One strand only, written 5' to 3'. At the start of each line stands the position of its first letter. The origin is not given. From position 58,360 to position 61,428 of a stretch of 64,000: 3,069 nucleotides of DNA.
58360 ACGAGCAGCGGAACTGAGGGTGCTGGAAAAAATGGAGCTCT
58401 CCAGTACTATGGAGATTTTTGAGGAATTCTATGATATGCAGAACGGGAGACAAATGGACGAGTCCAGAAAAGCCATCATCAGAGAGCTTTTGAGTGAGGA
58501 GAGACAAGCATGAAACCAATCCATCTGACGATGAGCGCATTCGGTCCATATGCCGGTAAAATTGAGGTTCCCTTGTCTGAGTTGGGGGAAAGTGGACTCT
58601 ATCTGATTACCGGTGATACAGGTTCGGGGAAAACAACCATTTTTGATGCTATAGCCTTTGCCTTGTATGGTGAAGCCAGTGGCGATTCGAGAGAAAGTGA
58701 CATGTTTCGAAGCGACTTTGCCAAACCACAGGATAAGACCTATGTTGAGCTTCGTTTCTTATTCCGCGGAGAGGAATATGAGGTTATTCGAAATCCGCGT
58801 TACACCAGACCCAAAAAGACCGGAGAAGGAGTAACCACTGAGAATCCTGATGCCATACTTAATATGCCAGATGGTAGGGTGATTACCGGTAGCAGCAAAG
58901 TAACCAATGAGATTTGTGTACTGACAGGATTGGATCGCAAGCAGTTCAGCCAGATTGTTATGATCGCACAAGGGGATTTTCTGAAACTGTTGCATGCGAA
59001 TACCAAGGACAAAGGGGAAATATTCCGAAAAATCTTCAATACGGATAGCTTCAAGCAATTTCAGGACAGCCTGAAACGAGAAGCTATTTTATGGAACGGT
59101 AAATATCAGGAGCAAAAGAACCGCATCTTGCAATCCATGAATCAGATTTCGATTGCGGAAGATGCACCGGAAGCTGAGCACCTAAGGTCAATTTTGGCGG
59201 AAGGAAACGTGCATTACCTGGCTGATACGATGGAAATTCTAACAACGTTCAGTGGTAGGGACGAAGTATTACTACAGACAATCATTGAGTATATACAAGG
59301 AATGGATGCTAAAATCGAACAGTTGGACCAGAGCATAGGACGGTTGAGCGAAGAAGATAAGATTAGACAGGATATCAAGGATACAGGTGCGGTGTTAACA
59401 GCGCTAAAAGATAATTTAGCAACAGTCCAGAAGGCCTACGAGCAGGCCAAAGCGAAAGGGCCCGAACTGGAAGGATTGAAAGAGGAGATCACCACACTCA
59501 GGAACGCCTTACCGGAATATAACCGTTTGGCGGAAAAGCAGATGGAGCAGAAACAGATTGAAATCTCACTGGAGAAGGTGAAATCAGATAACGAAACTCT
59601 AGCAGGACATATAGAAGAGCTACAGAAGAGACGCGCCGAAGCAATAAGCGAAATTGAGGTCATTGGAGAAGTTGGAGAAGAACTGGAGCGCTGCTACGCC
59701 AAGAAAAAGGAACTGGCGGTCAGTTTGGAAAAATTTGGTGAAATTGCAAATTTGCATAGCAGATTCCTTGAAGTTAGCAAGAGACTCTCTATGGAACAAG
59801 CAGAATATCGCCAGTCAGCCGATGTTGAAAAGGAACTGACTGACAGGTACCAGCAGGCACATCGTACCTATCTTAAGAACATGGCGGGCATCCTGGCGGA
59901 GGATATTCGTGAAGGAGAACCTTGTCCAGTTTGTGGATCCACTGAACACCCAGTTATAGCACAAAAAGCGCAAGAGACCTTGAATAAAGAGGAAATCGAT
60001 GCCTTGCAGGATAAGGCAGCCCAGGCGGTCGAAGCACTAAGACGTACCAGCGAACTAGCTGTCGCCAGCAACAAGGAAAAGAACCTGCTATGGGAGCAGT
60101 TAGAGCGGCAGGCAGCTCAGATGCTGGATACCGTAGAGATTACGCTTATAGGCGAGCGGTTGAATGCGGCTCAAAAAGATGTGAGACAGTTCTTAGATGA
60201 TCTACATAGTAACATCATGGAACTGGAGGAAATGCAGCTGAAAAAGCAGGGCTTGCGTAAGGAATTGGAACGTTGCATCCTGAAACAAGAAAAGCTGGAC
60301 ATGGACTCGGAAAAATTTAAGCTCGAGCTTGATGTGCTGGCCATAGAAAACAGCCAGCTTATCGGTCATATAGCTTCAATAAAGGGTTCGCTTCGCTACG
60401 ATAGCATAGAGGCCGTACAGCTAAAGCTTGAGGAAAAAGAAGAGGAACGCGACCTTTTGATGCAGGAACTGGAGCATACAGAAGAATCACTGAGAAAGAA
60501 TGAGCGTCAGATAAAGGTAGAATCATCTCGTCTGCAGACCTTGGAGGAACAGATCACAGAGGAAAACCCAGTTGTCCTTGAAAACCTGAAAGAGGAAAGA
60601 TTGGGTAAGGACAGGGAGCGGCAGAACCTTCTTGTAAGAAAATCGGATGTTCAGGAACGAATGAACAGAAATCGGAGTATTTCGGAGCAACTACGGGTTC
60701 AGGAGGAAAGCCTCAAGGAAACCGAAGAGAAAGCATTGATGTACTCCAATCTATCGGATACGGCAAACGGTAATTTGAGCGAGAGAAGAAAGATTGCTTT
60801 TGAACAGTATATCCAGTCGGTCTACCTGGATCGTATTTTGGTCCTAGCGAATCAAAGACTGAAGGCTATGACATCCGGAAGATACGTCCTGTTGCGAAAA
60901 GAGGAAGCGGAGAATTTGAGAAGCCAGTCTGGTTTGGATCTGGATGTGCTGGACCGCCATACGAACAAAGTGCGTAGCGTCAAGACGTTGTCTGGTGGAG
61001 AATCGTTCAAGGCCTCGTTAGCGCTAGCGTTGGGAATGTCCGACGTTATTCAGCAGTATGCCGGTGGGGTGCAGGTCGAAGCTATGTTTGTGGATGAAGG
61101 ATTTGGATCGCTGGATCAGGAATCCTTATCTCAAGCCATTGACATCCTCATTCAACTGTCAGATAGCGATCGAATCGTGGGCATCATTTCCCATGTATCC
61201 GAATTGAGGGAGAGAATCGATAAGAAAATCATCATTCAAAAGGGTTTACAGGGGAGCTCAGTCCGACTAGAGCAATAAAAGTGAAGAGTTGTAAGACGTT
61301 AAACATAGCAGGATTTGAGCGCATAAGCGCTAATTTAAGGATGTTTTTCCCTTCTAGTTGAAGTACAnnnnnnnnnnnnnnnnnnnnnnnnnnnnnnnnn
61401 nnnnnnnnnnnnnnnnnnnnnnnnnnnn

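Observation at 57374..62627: sbcD-sbcC followed by an orphan JetD-like Toprim protein: a possible Rad50/Mre11-coupled analogue of the Wadjet effector arrangement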

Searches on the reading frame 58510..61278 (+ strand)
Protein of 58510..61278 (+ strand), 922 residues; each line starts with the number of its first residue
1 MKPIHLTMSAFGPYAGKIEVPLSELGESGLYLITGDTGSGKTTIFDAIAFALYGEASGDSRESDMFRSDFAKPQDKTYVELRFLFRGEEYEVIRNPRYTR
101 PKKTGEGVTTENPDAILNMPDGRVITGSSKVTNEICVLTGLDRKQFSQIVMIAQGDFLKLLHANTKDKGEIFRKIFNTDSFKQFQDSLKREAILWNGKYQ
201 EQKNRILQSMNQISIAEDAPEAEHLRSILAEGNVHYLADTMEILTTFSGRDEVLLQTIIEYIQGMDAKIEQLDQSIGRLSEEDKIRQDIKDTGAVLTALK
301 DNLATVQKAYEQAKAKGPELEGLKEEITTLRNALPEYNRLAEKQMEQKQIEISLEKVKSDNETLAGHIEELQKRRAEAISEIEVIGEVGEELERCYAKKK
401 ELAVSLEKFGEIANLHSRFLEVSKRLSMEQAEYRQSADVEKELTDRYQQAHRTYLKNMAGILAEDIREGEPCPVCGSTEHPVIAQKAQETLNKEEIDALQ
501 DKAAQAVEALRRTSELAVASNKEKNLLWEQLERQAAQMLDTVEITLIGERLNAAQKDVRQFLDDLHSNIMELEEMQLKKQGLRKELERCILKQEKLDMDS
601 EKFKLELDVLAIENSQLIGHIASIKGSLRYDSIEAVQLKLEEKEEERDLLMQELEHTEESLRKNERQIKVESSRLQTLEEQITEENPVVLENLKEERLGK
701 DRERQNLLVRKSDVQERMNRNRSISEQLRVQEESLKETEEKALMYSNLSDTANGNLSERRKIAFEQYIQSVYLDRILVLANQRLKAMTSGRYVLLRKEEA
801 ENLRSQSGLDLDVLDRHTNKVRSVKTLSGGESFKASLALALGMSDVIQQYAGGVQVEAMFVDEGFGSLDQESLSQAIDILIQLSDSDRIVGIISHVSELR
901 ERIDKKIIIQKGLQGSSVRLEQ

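Call 3: search_protein_families(library=pfam, proteins=[window:58510-61278:+], max_evalue=0.01)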
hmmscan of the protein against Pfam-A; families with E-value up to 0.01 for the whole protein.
window:58510-61278:+ (922 aa): 8 families
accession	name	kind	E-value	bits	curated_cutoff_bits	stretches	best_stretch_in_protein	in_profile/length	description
PF13476.12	AAA_23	-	7.9e-24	85.8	27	1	6-212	2-195/201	AAA domain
PF13558.12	SbcC_Walker_B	-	1.1e-09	38.8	27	1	802-880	5-88/90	SbcC/RAD50-like, Walker B motif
PF13555.12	AAA_29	-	4.5e-07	30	27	1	25-56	19-50/61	P-loop containing region of AAA domain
PF13304.12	AAA_21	-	0.00015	22.4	27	1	31-92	2-74/304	AAA domain, putative AbiEii toxin, Type IV TA system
PF02463.25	SMC_N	-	0.0007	19.5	40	1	27-83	23-83/220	RecF/RecN/SMC N terminal domain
PF13514.12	AAA_27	-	0.0015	18.6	22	1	1-56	1-54/206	AAA domain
PF25199.1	nSTAND_NTPase5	-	0.0026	18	34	0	26-56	39-68/145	Novel STAND NTPase 5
PF09818.15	ABC_ATPase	-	0.0039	16.7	23.2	1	28-63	79-114/283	P-loop domain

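Call 4: search_protein_families(library=padloc, proteins=[window:58510-61278:+], max_evalue=0.01)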
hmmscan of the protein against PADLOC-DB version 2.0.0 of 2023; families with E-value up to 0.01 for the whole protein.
window:58510-61278:+ (922 aa): 26 families (the best 25 are shown)
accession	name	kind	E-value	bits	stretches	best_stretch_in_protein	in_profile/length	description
PDLC03865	LmuB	-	5.8e-15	52.6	1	26-757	29-800/1007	-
PDLC03859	LmuB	-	1.2e-13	49.1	2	27-448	23-476/611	-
PDLC04135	mad3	-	1.1e-11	43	1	17-394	15-235/374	mads_3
PDLC02668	DndD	-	3e-10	37.7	1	5-63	5-65/659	DndD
PDLC02740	PbeC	-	3.5e-10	37.3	1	5-65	5-65/648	PbeC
PDLC02730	PbeC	-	1.8e-09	34.9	1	1-123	1-129/651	PbeC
PDLC02747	PbeC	-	3e-09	34.3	1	5-97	5-100/632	PbeC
PDLC02731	PbeC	-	6.9e-09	33.1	1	4-94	4-109/645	PbeC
PDLC02756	PbeC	-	7.6e-09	33.1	1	5-62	5-65/643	PbeC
PDLC02739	PbeC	-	7.3e-08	29.5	1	1-99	1-105/644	PbeC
PDLC02663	DndD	-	1.5e-06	25.3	1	5-61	5-66/675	DndD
PDLC02714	PbeC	-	1.9e-06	25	1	1-104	1-109/651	PbeC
PDLC02735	PbeC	-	2.7e-06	24.4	2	177-381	334-525/652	PbeC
PDLC02709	PbeC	-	6.2e-06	23.1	1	2-94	2-95/661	PbeC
PDLC02725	PbeC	-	6.2e-06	23.1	1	1-95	1-100/646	PbeC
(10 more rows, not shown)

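Call 5: search_protein_families(library=ncbifam, proteins=[window:58510-61278:+], max_evalue=0.01)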
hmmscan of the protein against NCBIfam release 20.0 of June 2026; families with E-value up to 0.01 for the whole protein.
window:58510-61278:+ (922 aa): 19 families
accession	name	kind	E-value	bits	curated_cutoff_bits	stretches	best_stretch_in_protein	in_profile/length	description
NF041751.2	sbcc_Staph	equivalog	2.4e-104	350.2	920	3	655-904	745-990/1007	exonuclease subunit SbcC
TIGR00618.1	sbcc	subfamily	6e-73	246.3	478.5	2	651-919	778-1043/1043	exonuclease subunit SbcC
NF007600.2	PRK10246.1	equivalog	1.5e-44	152.3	750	2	651-911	779-1031/1047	exonuclease subunit SbcC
NF041752.4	sbcc_Bac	equivalog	6.2e-32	110.5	1420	2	818-911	1023-1115/1130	exonuclease subunit SbcC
NF003034.1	PRK03918.1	equivalog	5.9e-25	87.4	700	1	28-912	23-869/878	DNA double-strand break repair ATPase Rad50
NF041035.1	Rad50_Halo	equivalog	4.5e-20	71.7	1000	1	5-577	5-561/883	DNA double-strand break repair ATPase Rad50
NF002572.0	PRK02224.1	equivalog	1.3e-18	66.7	1087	1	4-735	4-707/888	DNA double-strand break repair ATPase Rad50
NF002244.0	PRK01156.1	equivalog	3.4e-12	45.3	847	1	28-478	23-461/895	DNA double-strand break repair ATPase Rad50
NF041034.1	Rad50_Sulf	equivalog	2.7e-10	38.8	1000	1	32-586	27-526/872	DNA double-strand break repair ATPase Rad50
NF045780.1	TrlF_fam_ATP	equivalog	2e-09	36.8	350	1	33-445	314-725/944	TrlF family AAA-like ATPase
TIGR03608.1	L_ocin_972_ABC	subfamily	1.7e-08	34.2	254.85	1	818-908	126-205/206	putative bacteriocin export ABC transporter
TIGR03185.1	DNA_S_dndD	equivalog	2.5e-08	32.9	245.85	1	5-64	5-65/650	DNA sulfur modification protein DndD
NF045487.1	ASRP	equivalog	3.2e-07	29.4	300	1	270-611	108-442/593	archaea-specific SMC-related protein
NF053563.1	Rkd4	equivalog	2.2e-06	26.1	860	1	7-511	7-462/747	arcadin-4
NF040873.1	AztA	equivalog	3.4e-06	26.8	220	1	754-908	47-190/191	zinc ABC transporter ATP-binding protein AztA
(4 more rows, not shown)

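Call 29: find_homologous_proteins(query=window:58510-61278:+, max_evalue=1e-20)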
Query window:58510-61278:+ (922 aa): 8000 proteins with E <= 1e-20 among 8000 candidates; the best 120 are listed.
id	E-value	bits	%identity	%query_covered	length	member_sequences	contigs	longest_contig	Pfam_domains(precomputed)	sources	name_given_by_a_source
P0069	0.0e+0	1956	100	100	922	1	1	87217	PF13476.13,PF13558.13,PF13555.13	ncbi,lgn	-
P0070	0.0e+0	1646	85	100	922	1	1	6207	PF13476.13,PF13558.13,PF13555.13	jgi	jgi:exonuclease SbcC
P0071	0.0e+0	1562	83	98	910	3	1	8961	PF13476.13,PF13558.13,PF13555.13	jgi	jgi:exonuclease SbcC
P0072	0.0e+0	1079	59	100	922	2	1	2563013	PF13476.13,PF13558.13,PF13555.13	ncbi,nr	ncbi:SMC family ATPase [Clostridia bacterium]|nr:SMC family ATPase [Clostridia bacterium]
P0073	0.0e+0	1070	58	100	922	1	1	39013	PF13476.13,PF13558.13,PF13555.13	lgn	-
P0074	2.7e-187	643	52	69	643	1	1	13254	PF13476.13,PF13555.13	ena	-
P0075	2.4e-184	633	40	100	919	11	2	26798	PF13476.13,PF13558.13,PF13555.13,PF02463.26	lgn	-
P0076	9.2e-178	611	38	100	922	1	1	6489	PF13476.13,PF13558.13,PF13555.13,PF02463.26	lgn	-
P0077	3.9e-177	609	40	100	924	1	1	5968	PF13476.13,PF13558.13,PF13555.13,PF02463.26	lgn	-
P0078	4.9e-177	609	39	100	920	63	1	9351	PF13476.13,PF13558.13,PF13555.13,PF02463.26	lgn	-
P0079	8.9e-177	608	39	100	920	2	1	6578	PF13476.13,PF13558.13,PF13555.13,PF02463.26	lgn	-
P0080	2.4e-176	607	38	100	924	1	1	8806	PF13476.13,PF13558.13,PF13555.13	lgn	-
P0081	1.9e-175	604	39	100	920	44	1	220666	PF13476.13,PF13558.13,PF13555.13,PF02463.26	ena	-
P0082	3.1e-175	603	39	100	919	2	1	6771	PF13476.13,PF13558.13,PF13555.13,PF02463.26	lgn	-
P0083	2.1e-174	600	39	100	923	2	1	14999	PF13476.13,PF13558.13,PF13555.13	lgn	-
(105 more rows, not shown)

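Call 31: find_encoding_contigs(protein=P0072, flank=10000, max_places=2)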
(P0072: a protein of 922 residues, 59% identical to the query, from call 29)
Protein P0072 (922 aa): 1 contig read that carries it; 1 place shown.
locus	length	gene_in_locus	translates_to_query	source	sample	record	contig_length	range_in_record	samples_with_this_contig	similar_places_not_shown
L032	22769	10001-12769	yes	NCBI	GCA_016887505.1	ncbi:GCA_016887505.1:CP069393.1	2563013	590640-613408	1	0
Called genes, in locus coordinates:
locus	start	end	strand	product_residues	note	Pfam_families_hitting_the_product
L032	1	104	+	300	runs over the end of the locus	PF00989:PAS, PF13188:PAS_8 (faint), PF08448:PAS_4, PF13426:PAS_9, PF00990:GGDEF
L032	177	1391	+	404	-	PF00079:Serpin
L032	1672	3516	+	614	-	PF09360:zf-CDGSH, PF06902:Fer4_19, PF09360:zf-CDGSH, PF01645:Glu_synthase, PF00478:IMPDH (weak)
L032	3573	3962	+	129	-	-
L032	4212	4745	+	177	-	PF04542:Sigma70_r2 (faint), PF08281:Sigma70_r4_2, PF04545:Sigma70_r4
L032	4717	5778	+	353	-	PF13800:Sigma_reg_N, PF13791:Sigma_reg_C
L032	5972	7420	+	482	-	PF16927:HisKA_7TM, PF00990:GGDEF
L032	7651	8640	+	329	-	PF02608:Bmp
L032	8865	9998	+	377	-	PF00149:Metallophos, PF12850:Metallophos_2, PF12320:SbcD_C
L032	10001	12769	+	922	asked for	PF13476:AAA_23, PF13555:AAA_29 (weak), PF13558:SbcC_Walker_B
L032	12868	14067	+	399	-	PF09983:JetD_C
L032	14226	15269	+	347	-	PF03747:ADP_ribosyl_GH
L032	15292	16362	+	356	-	PF00730:HhH-GPD, PF00633:HHH (weak), PF14815:NUDIX_4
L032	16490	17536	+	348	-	PF00724:Oxidored_FMN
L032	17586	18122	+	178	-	PF00719:Pyrophosphatase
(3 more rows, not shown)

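Call 32: find_encoding_contigs(protein=P0069, flank=10000, max_places=2)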
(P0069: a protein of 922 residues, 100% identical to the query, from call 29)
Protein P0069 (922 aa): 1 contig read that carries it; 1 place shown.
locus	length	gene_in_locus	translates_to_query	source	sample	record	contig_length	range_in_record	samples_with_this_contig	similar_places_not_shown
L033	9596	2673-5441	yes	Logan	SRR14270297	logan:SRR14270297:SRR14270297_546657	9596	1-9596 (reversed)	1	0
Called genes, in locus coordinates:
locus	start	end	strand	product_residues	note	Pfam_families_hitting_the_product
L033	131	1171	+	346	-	PF02608:Bmp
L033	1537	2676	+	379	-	PF00149:Metallophos, PF12850:Metallophos_2, PF12320:SbcD_C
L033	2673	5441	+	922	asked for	PF13476:AAA_23, PF13555:AAA_29 (weak), PF13558:SbcC_Walker_B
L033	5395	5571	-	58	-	-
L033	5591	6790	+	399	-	PF09983:JetD_C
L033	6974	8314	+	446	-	PF02812:ELFV_dehydrog_N, PF00208:ELFV_dehydrog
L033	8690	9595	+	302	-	?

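Call 33: find_encoding_contigs(protein=P0081, flank=6000, max_places=2)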
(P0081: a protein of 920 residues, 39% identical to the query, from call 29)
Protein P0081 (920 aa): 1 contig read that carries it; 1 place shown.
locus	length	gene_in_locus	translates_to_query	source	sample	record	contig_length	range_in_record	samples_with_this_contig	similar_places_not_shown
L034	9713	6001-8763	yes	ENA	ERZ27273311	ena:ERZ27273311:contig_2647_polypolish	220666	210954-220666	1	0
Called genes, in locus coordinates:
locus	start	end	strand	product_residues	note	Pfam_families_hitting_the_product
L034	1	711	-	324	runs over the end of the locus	-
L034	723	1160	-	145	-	PF16163:DUF4869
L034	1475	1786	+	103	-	PF13518:HTH_28, PF13551:HTH_29 (weak)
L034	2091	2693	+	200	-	PF00665:rve, PF13683:rve_3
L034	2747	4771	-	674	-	PF00270:DEAD, PF00271:Helicase_C, PF16124:RecQ_Zn_bind, PF09382:RQC, PF00570:HRDC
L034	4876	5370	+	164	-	PF00149:Metallophos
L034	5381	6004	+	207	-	PF12320:SbcD_C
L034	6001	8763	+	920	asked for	PF02463:SMC_N (weak), PF13476:AAA_23, PF13555:AAA_29 (weak), PF13558:SbcC_Walker_B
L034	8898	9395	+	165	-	PF02130:YbeY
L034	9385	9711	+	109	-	?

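Call 34: find_encoding_contigs(protein=P0075, flank=6000, max_places=2)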
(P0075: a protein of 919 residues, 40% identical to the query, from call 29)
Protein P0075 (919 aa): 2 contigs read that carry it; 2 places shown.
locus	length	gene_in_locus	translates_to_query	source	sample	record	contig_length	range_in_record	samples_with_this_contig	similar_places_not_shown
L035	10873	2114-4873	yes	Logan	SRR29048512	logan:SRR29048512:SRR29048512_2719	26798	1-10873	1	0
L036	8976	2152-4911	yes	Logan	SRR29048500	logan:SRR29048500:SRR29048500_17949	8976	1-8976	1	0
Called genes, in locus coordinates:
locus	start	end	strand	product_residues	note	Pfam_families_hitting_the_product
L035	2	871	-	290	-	?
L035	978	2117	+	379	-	PF00149:Metallophos, PF12850:Metallophos_2 (weak), PF12320:SbcD_C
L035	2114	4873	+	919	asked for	PF02463:SMC_N (weak), PF13476:AAA_23, PF13555:AAA_29 (weak), PF13558:SbcC_Walker_B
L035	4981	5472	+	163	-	PF02130:YbeY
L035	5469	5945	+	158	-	PF01219:DAGK_prokar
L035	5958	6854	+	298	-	PF00350:Dynamin_N (faint), PF01926:MMR_HSR1, PF02421:FeoB_N, PF03193:RsgA_GTPase (faint), PF00009:GTP_EFTU, PF07650:KH_2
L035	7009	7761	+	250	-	PF11967:RecO_N, PF02565:RecO_C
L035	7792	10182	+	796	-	PF00488:MutS_V, PF20297:MSSS, PF01713:Smr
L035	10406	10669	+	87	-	PF00381:PTS-HPr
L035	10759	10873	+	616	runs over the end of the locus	PF01541:GIY-YIG, PF27096:UvrC_M, PF02151:UVR, PF22920:UvrC_RNaseH, PF08459:UvrC_RNaseH_dom, PF14520:HHH_5 (weak), PF12826:HHH_2 (weak)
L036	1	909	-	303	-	?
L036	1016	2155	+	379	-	PF00149:Metallophos, PF12850:Metallophos_2 (weak), PF12320:SbcD_C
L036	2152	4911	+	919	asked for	PF02463:SMC_N (weak), PF13476:AAA_23, PF13555:AAA_29 (weak), PF13558:SbcC_Walker_B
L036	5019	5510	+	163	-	PF02130:YbeY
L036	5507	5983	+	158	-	PF01219:DAGK_prokar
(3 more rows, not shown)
